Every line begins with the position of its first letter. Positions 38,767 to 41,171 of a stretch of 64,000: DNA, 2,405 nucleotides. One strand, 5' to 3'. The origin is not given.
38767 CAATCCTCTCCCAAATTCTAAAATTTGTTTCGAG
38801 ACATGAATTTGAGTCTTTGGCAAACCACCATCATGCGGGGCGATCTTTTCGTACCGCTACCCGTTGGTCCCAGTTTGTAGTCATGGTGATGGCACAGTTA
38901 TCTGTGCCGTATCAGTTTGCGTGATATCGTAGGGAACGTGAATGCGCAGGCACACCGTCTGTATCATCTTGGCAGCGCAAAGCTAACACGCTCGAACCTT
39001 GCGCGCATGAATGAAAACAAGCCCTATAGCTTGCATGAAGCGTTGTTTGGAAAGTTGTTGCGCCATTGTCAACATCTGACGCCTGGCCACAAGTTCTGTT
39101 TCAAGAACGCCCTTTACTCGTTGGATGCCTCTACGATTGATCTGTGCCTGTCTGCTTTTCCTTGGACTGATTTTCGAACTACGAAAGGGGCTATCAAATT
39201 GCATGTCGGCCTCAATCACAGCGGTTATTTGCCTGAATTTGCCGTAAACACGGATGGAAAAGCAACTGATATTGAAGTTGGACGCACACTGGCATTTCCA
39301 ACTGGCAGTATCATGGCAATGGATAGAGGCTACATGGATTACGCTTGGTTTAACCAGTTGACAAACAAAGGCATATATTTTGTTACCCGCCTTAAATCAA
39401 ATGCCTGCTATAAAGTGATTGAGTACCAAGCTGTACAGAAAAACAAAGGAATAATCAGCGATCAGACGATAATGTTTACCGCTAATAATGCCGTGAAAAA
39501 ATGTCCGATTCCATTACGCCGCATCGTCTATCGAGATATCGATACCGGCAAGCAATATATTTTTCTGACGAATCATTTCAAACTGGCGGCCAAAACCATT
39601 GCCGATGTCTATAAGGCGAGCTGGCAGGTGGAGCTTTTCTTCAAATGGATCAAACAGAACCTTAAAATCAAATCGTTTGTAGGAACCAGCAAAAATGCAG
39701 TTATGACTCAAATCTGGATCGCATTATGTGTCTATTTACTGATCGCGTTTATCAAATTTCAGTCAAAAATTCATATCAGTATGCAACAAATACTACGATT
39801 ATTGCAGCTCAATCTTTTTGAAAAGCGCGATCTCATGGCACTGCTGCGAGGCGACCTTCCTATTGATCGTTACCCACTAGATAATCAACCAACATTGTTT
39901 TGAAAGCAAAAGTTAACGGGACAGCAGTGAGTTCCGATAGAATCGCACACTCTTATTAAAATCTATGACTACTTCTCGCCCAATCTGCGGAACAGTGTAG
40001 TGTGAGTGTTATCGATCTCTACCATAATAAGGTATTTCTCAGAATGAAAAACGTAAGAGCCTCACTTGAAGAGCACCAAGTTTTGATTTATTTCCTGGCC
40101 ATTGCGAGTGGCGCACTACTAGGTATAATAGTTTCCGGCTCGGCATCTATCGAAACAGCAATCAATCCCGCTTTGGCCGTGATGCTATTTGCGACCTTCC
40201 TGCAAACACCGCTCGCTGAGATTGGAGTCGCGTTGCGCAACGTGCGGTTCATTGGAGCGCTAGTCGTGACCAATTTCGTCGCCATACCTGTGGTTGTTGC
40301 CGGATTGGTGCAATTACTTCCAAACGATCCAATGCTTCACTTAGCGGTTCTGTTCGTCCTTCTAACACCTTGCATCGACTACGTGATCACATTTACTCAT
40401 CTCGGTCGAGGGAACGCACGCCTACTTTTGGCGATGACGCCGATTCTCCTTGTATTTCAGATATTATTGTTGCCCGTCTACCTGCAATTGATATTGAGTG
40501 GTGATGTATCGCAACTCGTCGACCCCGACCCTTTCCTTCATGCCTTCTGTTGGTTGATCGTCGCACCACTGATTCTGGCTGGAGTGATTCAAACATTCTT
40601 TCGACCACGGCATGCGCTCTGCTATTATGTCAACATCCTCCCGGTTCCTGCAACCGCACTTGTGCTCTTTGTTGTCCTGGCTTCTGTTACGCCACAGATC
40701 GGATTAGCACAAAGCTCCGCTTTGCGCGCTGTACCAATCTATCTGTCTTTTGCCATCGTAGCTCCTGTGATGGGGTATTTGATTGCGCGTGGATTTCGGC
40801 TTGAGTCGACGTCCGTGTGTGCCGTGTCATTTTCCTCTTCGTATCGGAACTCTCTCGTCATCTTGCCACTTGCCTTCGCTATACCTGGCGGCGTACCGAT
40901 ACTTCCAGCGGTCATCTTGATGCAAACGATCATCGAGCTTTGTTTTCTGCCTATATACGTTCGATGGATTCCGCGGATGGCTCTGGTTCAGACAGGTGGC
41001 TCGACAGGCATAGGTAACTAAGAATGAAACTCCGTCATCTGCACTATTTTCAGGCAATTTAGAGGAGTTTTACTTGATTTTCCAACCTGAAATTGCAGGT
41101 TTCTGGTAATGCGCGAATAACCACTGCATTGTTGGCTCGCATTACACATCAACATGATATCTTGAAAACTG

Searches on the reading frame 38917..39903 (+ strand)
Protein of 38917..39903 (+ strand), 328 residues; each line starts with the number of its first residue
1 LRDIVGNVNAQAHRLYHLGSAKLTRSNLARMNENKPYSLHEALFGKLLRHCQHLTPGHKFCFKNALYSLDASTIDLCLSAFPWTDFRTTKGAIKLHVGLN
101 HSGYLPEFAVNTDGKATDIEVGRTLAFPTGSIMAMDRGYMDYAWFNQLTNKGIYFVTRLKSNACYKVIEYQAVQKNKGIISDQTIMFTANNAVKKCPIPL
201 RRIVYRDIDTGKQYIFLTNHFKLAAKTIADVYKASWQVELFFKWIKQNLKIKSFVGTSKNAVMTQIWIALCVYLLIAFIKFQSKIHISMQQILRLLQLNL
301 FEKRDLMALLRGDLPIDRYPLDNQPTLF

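Call 76: search_protein_families(library=pfam, proteins=[window:38917-39903:+], max_evalue=0.0001)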
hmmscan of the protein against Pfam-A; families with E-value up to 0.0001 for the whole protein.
window:38917-39903:+ (328 aa): 2 families
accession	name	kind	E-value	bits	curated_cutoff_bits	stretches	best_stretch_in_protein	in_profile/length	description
PF01609.27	DDE_Tnp_1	-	5.2e-26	92.1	23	1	69-275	9-200/200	Transposase DDE domain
PF13612.12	DDE_Tnp_1_3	-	9.4e-07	29.4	27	1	93-195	46-143/155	Transposase DDE domain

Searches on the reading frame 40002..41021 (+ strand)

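Call 76: search_protein_families(library=pfam, proteins=[window:40002-41021:+], max_evalue=0.0001)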
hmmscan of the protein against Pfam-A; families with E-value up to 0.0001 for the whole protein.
window:40002-41021:+ (339 aa): 1 family
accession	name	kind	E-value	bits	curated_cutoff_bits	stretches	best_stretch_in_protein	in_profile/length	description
PF01758.21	SBF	-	9e-12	45.5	24.3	1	56-229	2-181/191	Sodium Bile acid symporter family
